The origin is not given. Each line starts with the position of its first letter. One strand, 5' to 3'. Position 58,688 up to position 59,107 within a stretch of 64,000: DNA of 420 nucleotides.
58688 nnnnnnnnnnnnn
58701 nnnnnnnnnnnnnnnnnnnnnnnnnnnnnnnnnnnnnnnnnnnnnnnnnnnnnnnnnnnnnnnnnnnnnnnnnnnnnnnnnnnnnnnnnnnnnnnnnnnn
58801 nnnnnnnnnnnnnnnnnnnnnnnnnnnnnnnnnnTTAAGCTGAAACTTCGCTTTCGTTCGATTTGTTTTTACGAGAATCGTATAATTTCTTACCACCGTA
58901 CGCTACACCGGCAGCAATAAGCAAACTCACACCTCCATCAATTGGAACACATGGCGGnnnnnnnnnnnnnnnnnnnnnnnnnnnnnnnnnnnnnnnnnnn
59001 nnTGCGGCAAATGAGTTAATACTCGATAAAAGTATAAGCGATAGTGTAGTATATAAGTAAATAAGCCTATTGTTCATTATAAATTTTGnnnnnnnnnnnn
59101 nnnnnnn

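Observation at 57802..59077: Exosortase F cassette with an unannotated small ORF as a candidate cognate substrate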

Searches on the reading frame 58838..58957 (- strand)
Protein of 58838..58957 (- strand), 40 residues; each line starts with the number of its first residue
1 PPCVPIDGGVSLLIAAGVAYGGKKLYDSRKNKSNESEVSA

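Call 23: find_homologous_proteins(query=A2, max_evalue=10)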
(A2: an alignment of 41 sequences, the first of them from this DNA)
Query A2 (41 sequences) (40 aa, profile of the alignment): 4788 proteins with E <= 10 among 8000 candidates; the best 120 are listed.
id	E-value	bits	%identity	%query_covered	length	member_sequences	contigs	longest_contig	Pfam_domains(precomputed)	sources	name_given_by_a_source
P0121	2.0e-16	77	76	73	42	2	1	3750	PF28310.1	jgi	jgi:hypothetical protein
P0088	3.4e-16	77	71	88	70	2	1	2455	PF28310.1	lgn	-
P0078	3.7e-16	76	76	85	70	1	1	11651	PF28310.1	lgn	-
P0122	4.6e-16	76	70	93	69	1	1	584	PF28310.1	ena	-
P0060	5.1e-16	76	72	80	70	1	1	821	PF28310.1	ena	-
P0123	5.8e-16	76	74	85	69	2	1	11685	PF28310.1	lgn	-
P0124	1.1e-15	75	81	80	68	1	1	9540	PF28310.1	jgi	jgi:hypothetical protein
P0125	2.3e-15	74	66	88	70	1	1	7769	PF28310.1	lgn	-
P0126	2.6e-15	74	75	80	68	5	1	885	PF28310.1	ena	-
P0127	2.7e-15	74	63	75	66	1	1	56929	PF28310.1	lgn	-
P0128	3.3e-15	73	79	73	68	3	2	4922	PF28310.1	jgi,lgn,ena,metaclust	metaclust:\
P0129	3.5e-15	73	76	83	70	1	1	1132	PF28310.1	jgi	jgi:hypothetical protein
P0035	5.2e-15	73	72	80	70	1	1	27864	PF28310.1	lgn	-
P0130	5.2e-15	73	75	80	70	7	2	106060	PF28310.1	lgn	-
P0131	5.3e-15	73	78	80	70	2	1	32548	PF28310.1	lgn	-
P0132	5.5e-15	73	76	73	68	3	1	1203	PF28310.1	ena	-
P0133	8.0e-15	72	69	65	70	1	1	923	PF28310.1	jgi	-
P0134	1.0e-14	72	76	70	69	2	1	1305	PF28310.1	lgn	-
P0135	1.1e-14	72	58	78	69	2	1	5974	PF28310.1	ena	-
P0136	1.1e-14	72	73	75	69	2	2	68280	PF28310.1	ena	-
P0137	1.5e-14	71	77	78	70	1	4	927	PF28310.1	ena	-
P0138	1.5e-14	71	68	85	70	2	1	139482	PF28310.1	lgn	-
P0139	1.7e-14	71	70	75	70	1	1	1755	PF28310.1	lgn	-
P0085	1.9e-14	71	85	68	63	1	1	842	PF28310.1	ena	-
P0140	2.2e-14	71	69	73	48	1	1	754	PF28310.1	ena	-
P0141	2.3e-14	71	79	83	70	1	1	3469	PF28310.1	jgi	-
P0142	2.3e-14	71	74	85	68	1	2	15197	PF28310.1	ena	-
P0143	2.5e-14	71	70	83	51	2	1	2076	PF28310.1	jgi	jgi:hypothetical protein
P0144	2.8e-14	70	71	78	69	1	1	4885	PF28310.1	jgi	jgi:hypothetical protein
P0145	2.8e-14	70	78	68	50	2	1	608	PF28310.1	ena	-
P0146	3.0e-14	70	74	85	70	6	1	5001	PF28310.1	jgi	jgi:hypothetical protein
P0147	3.0e-14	70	73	83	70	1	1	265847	PF28310.1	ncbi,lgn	-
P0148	3.1e-14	70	76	78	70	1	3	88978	PF28310.1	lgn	-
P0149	3.3e-14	70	62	73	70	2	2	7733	PF28310.1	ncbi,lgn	ncbi:MAG: PID-CTERM protein-sorting domain-containing protein [Bacteroidia bacterium]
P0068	3.4e-14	70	73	75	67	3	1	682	PF28310.1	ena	-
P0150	3.8e-14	70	73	83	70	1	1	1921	PF28310.1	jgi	jgi:hypothetical protein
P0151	4.1e-14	70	62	85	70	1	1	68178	PF28310.1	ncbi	-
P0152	4.1e-14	70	62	85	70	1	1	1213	PF28310.1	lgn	-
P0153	4.6e-14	70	68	70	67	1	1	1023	PF28310.1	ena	-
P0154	6.2e-14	69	71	85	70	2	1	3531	PF28310.1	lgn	-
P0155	6.8e-14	69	76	85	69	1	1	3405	PF28310.1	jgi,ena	-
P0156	6.8e-14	69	74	78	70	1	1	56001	PF28310.1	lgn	-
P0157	7.0e-14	69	71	78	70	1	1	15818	PF28310.1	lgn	-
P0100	7.2e-14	69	68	70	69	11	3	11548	PF28310.1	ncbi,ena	-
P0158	7.4e-14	69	75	80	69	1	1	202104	PF28310.1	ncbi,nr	ncbi:MAG: hypothetical protein K9H41_00350 [Bacteroidia bacterium]|nr:hypothetical protein [Bacteroi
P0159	7.5e-14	69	71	85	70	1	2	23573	PF28310.1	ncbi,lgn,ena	-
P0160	8.0e-14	69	66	80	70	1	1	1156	PF28310.1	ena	-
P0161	8.1e-14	69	68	85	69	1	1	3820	PF28310.1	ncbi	-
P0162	8.4e-14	69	64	90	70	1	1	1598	PF28310.1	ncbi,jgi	jgi:hypothetical protein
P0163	8.5e-14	69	71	85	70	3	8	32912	PF28310.1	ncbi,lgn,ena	-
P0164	8.6e-14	69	72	73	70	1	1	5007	PF28310.1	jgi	jgi:hypothetical protein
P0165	8.6e-14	69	67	83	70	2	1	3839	PF28310.1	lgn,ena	-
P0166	8.7e-14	69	64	70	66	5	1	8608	PF28310.1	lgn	-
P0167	9.5e-14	69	76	73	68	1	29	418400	PF28310.1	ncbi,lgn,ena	-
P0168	1.0e-13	69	71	70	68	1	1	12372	PF28310.1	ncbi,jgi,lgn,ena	jgi:hypothetical protein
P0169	1.0e-13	69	69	80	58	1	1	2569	PF28310.1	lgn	-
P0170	1.2e-13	68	74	83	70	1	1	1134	PF28310.1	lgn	-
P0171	1.5e-13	68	70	68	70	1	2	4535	PF28310.1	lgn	-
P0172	1.5e-13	68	69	80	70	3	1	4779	PF28310.1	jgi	jgi:hypothetical protein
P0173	1.5e-13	68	77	78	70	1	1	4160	PF28310.1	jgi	jgi:hypothetical protein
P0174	1.6e-13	68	70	75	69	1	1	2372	PF28310.1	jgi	jgi:hypothetical protein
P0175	1.8e-13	68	72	80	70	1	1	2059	PF28310.1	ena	-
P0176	1.9e-13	68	75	80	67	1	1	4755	PF28310.1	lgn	-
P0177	2.0e-13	68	56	80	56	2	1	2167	PF28310.1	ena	-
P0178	2.0e-13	68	71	78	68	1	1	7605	PF28310.1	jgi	jgi:hypothetical protein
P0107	2.0e-13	68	-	-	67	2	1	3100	PF28310.1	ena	-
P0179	2.1e-13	68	71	78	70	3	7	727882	PF28310.1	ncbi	ncbi:MAG: PID-CTERM protein-sorting domain-containing protein [Bacteroidia bacterium]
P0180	2.1e-13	68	62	65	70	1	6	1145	PF28310.1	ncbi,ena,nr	ncbi:MAG: hypothetical protein GW827_13675 [Flavobacteriales bacterium]|nr:hypothetical protein [Fla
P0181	2.8e-13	67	69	65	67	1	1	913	PF28310.1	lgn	-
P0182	3.1e-13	67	65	78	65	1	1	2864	PF28310.1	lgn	-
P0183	3.2e-13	67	72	80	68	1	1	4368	PF28310.1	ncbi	-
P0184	3.5e-13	67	73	75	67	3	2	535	PF28310.1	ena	-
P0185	3.6e-13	67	70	83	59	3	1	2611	PF28310.1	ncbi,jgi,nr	ncbi:MAG TPA: hypothetical protein VKY45_13030 [Marinilabiliaceae bacterium]|nr:hypothetical protein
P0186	3.8e-13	67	72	80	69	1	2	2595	PF28310.1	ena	-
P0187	3.9e-13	67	72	73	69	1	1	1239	PF28310.1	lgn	-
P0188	4.2e-13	67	74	78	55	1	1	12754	PF28310.1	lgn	-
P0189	4.4e-13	67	69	80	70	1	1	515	PF28310.1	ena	-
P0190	4.4e-13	67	61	88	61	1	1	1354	PF28310.1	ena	-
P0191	4.4e-13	67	66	80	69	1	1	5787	PF28310.1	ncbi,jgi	jgi:hypothetical protein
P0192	4.5e-13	67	71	78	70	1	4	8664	PF28310.1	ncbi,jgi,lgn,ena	-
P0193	4.6e-13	67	63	88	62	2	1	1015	PF28310.1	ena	-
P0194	4.7e-13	66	69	80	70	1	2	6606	PF28310.1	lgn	-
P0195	4.9e-13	66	72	80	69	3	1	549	PF28310.1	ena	-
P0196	5.0e-13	66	58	90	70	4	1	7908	PF28310.1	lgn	-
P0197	5.0e-13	66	65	85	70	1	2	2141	PF28310.1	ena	-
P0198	5.8e-13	66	60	88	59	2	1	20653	PF28310.1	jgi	-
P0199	6.1e-13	66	70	75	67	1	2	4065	PF28310.1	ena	-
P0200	6.3e-13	66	71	78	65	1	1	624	PF28310.1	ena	-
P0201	6.5e-13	66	73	65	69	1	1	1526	PF28310.1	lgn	-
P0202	6.5e-13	66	71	88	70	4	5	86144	PF28310.1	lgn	-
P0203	7.3e-13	66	74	78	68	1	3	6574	PF28310.1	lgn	-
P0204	7.4e-13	66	63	75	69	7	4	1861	PF28310.1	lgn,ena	-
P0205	8.4e-13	66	70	75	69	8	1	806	PF28310.1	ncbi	-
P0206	8.5e-13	66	59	68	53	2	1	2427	PF28310.1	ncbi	-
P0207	8.8e-13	66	73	83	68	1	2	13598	PF28310.1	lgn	-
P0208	9.3e-13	66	71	70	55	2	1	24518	PF28310.1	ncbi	ncbi:MAG: PID-CTERM protein-sorting domain-containing protein [Bacteroidota bacterium]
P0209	9.4e-13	66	78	68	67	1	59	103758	PF28310.1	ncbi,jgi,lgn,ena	jgi:hypothetical protein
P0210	9.4e-13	66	73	75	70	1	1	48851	PF28310.1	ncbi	-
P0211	9.5e-13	66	62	85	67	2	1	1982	PF28310.1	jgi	-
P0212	9.6e-13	65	63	75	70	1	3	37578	PF28310.1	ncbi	ncbi:MAG: PID-CTERM protein-sorting domain-containing protein [Bacteroidia bacterium]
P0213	9.8e-13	65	68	48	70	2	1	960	PF28310.1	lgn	-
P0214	1.0e-12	65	74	85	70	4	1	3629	PF28310.1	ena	-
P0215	1.1e-12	65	67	60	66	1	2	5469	PF28310.1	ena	-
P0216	1.2e-12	65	73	75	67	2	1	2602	PF28310.1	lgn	-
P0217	1.2e-12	65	63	75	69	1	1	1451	PF28310.1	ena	-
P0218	1.3e-12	65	72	80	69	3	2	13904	PF28310.1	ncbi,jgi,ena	jgi:hypothetical protein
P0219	1.5e-12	65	56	80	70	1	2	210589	PF28310.1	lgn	-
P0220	1.5e-12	65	68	75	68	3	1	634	PF28310.1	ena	-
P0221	1.6e-12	65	57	70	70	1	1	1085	PF28310.1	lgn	-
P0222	1.7e-12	65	73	65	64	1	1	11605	PF28310.1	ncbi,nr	ncbi:hypothetical protein JYU16_00920 [bacterium AH-315-M05]|nr:hypothetical protein [bacterium AH-3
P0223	1.9e-12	65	75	90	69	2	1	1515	PF28310.1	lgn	-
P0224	1.9e-12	65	73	75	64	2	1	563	PF28310.1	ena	-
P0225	2.1e-12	64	71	78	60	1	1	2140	PF28310.1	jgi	-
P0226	2.2e-12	64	71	78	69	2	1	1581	PF28310.1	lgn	-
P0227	2.3e-12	64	63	80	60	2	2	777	PF28310.1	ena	-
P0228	2.4e-12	64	71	88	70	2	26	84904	PF28310.1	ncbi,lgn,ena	-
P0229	2.5e-12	64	74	68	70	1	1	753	PF28310.1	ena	-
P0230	2.6e-12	64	71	78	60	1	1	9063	PF28310.1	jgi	-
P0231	2.8e-12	64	65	93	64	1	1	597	PF28310.1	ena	-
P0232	3.0e-12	64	66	80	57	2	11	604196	PF28310.1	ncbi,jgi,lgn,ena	-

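Call 31: search_protein_representatives(alignment_id=A2)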
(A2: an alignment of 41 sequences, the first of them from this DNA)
Query: 41 sequences, 36 profile positions. Proteins with E-value up to 0.001 (for the whole library): 1890; up to 1e-10: 82; up to 1e-30: 0. The best 150 are listed.
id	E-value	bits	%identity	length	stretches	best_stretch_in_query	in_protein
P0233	1.8e-15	72.6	-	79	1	1-35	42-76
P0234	2.7e-15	72.0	-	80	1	1-35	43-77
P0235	2.3e-14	69.0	-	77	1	1-35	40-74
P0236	6.7e-14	67.5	-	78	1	1-33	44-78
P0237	7.7e-14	67.4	-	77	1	1-33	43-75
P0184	1.1e-13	66.9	-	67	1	3-33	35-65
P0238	1.2e-13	66.8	-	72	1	2-34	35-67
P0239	1.3e-13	66.7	-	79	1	1-33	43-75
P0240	1.6e-13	66.3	-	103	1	1-31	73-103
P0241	1.9e-13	66.1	-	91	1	1-32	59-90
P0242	1.9e-13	66.1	-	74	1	1-32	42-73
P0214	3.3e-13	65.3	-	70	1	1-32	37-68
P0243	4.7e-13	64.8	-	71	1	1-34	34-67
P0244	4.7e-13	64.8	-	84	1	1-35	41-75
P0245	4.7e-13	64.8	-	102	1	1-30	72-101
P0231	8.8e-13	64.0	-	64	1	2-34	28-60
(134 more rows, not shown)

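Call 34: find_encoding_contigs(protein=P0228, flank=4000, max_places=3)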
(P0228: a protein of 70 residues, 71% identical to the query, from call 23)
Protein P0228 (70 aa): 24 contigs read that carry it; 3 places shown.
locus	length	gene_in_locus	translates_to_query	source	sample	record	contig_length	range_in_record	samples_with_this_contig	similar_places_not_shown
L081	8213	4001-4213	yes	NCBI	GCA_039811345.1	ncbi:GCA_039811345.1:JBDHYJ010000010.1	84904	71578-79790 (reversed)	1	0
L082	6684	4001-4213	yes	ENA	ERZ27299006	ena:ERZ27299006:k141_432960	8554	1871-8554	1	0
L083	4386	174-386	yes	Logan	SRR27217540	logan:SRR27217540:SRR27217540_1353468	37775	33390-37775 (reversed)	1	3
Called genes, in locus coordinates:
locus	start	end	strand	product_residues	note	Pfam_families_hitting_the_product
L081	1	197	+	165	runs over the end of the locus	-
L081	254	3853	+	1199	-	PF17517:IgGFc_binding, PF02369:Big_1, PF18962:Por_Secre_tail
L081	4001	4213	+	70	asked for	PF28310:PID_CTERM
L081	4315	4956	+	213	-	PF09721:Exosortase_EpsH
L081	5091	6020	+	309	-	PF01259:SAICAR_synt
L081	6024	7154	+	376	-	PF08450:SGL (faint), PF10282:Lactonase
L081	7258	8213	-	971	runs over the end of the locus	PF13620:CarboxypepD_reg, PF13715:CarbopepD_reg_2, PF07715:Plug, PF00593:TonB_dep_Rec_b-barrel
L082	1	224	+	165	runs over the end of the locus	-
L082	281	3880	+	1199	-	PF17517:IgGFc_binding, PF02369:Big_1, PF18962:Por_Secre_tail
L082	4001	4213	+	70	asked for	PF28310:PID_CTERM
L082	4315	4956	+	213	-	PF09721:Exosortase_EpsH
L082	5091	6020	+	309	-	PF01259:SAICAR_synt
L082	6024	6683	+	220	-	?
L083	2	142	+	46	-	?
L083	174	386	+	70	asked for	PF28310:PID_CTERM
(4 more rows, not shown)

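Call 35: find_encoding_contigs(protein=P0219, flank=4000, max_places=3)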
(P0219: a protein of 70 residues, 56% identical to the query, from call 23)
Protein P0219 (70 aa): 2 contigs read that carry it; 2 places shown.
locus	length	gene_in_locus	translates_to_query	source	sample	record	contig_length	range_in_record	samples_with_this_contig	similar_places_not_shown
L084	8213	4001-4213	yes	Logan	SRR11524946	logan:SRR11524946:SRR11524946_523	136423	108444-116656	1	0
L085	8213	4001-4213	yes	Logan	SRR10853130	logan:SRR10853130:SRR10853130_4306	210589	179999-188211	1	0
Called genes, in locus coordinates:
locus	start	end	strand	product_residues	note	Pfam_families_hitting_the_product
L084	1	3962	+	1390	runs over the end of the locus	PF26628:DUF8202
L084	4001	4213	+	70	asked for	PF28310:PID_CTERM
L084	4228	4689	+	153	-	-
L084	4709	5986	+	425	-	PF00464:SHMT, PF00155:Aminotran_1_2 (weak)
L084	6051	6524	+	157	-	PF09721:Exosortase_EpsH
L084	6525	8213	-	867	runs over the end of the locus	PF00629:MAM, PF18962:Por_Secre_tail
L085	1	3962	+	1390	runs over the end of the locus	PF26628:DUF8202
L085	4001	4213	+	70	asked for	PF28310:PID_CTERM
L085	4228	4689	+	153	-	-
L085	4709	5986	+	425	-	PF00464:SHMT, PF00155:Aminotran_1_2 (weak)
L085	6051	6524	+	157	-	PF09721:Exosortase_EpsH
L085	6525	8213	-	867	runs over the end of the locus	PF00629:MAM, PF18962:Por_Secre_tail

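Call 36: search_protein_families(library=ncbifam, proteins=[L081:4315-4956:+, L084:6051-6524:+, L084:4228-4689:+, L081:4001-4213:+, L084:4001-4213:+], max_evalue=0.01)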
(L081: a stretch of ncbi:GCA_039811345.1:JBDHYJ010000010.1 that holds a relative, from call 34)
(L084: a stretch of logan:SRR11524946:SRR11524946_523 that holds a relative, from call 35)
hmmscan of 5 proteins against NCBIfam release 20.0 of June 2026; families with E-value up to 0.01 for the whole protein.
L081:4315-4956:+ (213 aa): 6 families
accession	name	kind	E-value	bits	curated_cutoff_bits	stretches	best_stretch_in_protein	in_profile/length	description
NF046083.1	exosort_XrtY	exception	5.1e-32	111.1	160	1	23-195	5-167/168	exosortase Y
NF046081.1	exosort_XrtX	exception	4.3e-13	49.5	170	1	28-203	6-166/168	exosortase X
TIGR04178.1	exo_archaeo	signature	2.7e-10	40.4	23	1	102-197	1-93/97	exosortase/archaeosortase family protein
TIGR04128.1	exoso_Fjoh_1448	exception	1.9e-07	31.5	90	1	26-158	8-139/174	exosortase family protein XrtF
TIGR04177.1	exosort_XrtH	exception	3.8e-06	27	86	1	63-170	27-134/158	exosortase H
TIGR04300.1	exosort_XrtM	exception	0.0025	18.3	125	1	44-157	7-110/150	exosortase family protein XrtM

L084:6051-6524:+ (157 aa): 12 families
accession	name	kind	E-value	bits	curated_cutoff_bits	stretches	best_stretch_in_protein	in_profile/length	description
NF046081.1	exosort_XrtX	exception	1.3e-40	139.1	170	1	2-154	13-164/168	exosortase X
TIGR04128.1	exoso_Fjoh_1448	exception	2.1e-22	80.2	90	1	2-153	17-173/174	exosortase family protein XrtF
TIGR04178.1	exo_archaeo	signature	3.6e-12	46.4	23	1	63-148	1-93/97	exosortase/archaeosortase family protein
NF046083.1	exosort_XrtY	exception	1e-11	45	160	1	11-147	35-166/168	exosortase Y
TIGR04177.1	exosort_XrtH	exception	8.9e-10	38.8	86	1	59-149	62-154/158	exosortase H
TIGR04300.1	exosort_XrtM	exception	4e-07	30.6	125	1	63-147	55-142/150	exosortase family protein XrtM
NF033505.2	paceosortase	exception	2.3e-06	27.8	80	1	24-153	20-149/167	pacearchaeosortase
TIGR04124.1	archaeo_artE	exception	2.4e-06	27.7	95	1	19-146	24-148/153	archaeosortase family protein ArtE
TIGR04144.1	archaeo_VPXXXP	exception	3.5e-06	27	150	1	25-147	29-151/156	archaeosortase B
TIGR03762.1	archaeo_artC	exception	1.9e-05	24.7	100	1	27-150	146-274/274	archaeosortase C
TIGR03763.1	cyanoexo_CrtA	exception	5e-05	22.9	150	1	33-144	140-250/260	cyanoexosortase A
TIGR04175.1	archaeo_artD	exception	0.00015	21.8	125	1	48-150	40-140/150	archaeosortase D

L084:4228-4689:+ (153 aa): 1 family
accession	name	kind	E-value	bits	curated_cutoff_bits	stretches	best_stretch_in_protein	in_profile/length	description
NF046082.1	assoc_w_XrtX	equivalog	1.9e-08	34.1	75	1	5-137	6-140/147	XrtX-associated membrane protein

L081:4001-4213:+ (70 aa): 1 family
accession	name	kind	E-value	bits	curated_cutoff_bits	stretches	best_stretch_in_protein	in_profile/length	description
NF046080.1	PID_CTERM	domain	5e-13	48.6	26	1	35-59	1-25/25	PID-CTERM protein-sorting domain-containing protein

L084:4001-4213:+ (70 aa): 1 family
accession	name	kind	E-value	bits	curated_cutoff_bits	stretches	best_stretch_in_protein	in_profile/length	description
NF046080.1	PID_CTERM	domain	7.3e-12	44.8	26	1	38-60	2-24/25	PID-CTERM protein-sorting domain-containing protein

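Call 37: find_encoding_contigs(protein=P0208, flank=4000, max_places=2)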
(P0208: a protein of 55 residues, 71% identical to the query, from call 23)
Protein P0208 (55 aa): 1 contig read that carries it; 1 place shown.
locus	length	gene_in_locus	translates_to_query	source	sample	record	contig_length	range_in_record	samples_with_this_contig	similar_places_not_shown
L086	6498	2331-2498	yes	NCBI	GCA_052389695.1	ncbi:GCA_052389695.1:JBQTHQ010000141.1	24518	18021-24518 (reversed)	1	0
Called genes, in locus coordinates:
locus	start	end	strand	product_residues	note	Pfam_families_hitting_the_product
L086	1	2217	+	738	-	PF18962:Por_Secre_tail (weak)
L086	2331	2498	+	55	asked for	PF28310:PID_CTERM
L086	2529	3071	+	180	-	PF09721:Exosortase_EpsH (weak)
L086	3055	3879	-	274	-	PF00582:Usp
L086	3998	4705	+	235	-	PF20772:TACO1_YebC_N, PF01709:Transcrip_reg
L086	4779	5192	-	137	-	PF13564:DoxX_2 (weak)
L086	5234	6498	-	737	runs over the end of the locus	PF07715:Plug, PF00593:TonB_dep_Rec_b-barrel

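Call 38: find_encoding_contigs(protein=P0217, flank=4000, max_places=2)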
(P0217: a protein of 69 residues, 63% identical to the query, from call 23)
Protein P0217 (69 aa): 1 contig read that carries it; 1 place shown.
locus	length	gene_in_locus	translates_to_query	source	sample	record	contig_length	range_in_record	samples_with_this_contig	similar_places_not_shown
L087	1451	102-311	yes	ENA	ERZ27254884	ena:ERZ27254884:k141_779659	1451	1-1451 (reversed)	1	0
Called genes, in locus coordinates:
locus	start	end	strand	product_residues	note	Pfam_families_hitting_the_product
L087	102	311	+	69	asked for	PF28310:PID_CTERM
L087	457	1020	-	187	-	PF16036:Chalcone_3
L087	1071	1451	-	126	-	?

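Call 39: find_encoding_contigs(protein=P0173, flank=4000, max_places=2)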
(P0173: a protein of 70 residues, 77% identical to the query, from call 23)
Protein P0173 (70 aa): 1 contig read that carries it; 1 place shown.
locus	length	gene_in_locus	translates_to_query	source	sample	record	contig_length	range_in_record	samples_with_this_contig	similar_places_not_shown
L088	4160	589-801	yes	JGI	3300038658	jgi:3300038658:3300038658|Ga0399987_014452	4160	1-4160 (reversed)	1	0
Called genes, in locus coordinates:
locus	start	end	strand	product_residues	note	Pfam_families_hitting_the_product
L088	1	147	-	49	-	?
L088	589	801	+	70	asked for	PF28310:PID_CTERM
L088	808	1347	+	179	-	PF09721:Exosortase_EpsH (weak)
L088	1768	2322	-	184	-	-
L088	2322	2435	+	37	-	-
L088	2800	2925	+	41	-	-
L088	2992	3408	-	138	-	PF00903:Glyoxalase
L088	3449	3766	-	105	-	-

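Call 54: search_protein_families(library=ncbifam, proteins=[L086:2529-3071:+, L088:808-1347:+], max_evalue=0.00001)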
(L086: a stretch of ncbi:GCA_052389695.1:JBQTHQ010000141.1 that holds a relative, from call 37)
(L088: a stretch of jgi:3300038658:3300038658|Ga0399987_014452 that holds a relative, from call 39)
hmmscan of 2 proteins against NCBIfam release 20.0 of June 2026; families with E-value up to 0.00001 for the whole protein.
L086:2529-3071:+ (180 aa): 6 families
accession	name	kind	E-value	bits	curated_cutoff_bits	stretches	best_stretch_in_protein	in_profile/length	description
NF046081.1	exosort_XrtX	exception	6.7e-52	175.8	170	1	9-172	2-167/168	exosortase X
TIGR04128.1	exoso_Fjoh_1448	exception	6.1e-22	78.6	90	1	9-168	6-173/174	exosortase family protein XrtF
NF046083.1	exosort_XrtY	exception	2e-19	70.1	160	1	48-164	54-168/168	exosortase Y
TIGR04178.1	exo_archaeo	signature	4.9e-14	52.4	23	1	80-165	3-95/97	exosortase/archaeosortase family protein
TIGR04177.1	exosort_XrtH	exception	1.1e-10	41.7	86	1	77-168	65-156/158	exosortase H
TIGR04300.1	exosort_XrtM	exception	9.3e-08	32.6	125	1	78-164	55-144/150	exosortase family protein XrtM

L088:808-1347:+ (179 aa): 7 families
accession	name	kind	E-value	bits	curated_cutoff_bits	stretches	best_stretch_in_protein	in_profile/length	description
NF046081.1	exosort_XrtX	exception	4.6e-55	186.1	170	1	7-172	2-164/168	exosortase X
TIGR04128.1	exoso_Fjoh_1448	exception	4.6e-22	79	90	1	7-171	6-173/174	exosortase family protein XrtF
NF046083.1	exosort_XrtY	exception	2.2e-15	56.9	160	1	27-167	35-168/168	exosortase Y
TIGR04178.1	exo_archaeo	signature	5.2e-15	55.5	23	1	83-167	3-94/97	exosortase/archaeosortase family protein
TIGR04177.1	exosort_XrtH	exception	3.5e-14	53.1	86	1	78-170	63-155/158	exosortase H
TIGR04300.1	exosort_XrtM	exception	4.5e-11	43.4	125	1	25-167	4-144/150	exosortase family protein XrtM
TIGR03110.1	exosort_Gpos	exception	1.2e-06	28.6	102.75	1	9-165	24-174/187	exosortase family protein XrtG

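Call 81: find_encoding_contigs(protein=P0231, flank=4500, max_places=2)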
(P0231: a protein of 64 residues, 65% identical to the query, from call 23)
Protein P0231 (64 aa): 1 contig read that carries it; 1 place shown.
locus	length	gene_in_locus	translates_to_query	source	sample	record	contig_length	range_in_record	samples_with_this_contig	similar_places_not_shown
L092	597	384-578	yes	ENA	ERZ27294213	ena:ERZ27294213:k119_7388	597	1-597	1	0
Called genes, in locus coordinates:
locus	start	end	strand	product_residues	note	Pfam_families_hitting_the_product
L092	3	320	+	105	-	?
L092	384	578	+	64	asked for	PF28310:PID_CTERM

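Call 82: find_encoding_contigs(protein=P0174, flank=4500, max_places=2)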
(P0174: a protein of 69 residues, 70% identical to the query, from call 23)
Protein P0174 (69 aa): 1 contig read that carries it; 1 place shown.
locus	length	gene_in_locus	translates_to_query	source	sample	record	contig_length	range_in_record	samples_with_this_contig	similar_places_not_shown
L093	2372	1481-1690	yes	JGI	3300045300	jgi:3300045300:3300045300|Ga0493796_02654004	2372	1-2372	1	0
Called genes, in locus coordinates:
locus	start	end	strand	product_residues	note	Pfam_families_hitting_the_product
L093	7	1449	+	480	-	-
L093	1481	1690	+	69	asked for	PF28310:PID_CTERM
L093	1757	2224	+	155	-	-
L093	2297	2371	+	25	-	?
